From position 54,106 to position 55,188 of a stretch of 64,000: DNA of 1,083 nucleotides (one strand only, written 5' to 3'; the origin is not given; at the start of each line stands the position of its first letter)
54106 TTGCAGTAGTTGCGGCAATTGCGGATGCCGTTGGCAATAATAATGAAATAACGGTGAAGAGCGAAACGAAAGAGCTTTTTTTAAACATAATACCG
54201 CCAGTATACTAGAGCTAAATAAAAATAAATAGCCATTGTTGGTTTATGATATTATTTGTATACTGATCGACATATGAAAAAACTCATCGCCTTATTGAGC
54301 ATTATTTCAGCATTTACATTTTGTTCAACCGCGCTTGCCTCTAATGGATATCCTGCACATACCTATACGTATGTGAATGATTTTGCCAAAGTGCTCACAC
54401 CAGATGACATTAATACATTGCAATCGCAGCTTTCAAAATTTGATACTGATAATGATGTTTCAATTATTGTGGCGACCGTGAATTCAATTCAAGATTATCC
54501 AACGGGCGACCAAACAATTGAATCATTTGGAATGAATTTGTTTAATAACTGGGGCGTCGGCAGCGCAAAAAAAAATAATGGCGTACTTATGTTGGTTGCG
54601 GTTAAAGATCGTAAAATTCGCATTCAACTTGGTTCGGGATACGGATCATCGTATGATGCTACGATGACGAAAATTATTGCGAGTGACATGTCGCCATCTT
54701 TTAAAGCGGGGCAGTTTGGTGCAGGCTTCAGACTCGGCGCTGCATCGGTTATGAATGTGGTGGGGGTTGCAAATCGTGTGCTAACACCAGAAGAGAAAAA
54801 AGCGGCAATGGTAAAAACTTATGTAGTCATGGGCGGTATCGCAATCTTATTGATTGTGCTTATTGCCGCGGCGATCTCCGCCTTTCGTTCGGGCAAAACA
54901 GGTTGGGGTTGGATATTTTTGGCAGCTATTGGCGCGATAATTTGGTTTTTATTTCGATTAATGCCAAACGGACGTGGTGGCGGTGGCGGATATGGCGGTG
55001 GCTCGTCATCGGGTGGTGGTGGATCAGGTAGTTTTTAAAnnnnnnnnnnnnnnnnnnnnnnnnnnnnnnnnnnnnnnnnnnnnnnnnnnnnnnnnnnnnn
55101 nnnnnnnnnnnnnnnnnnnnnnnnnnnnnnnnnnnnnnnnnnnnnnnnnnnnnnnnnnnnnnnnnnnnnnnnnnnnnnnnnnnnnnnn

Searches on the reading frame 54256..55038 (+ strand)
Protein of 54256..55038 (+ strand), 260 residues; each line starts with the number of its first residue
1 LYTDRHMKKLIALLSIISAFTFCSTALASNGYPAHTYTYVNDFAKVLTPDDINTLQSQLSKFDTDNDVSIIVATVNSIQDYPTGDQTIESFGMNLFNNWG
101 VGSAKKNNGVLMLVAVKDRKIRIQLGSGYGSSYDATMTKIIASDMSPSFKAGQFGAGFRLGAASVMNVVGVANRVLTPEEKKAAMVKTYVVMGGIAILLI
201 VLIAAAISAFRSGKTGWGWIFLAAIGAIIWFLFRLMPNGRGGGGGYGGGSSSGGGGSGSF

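Call 43: search_protein_families(library=pfam, max_evalue=0.00001, proteins=[window:54256-55038:+])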
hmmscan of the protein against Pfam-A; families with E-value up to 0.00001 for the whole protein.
window:54256-55038:+ (260 aa): 1 family
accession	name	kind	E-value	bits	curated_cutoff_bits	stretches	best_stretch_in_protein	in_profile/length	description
PF04536.20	TPM_phosphatase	-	4.4e-30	104.7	22.1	1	40-167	1-124/125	TPM domain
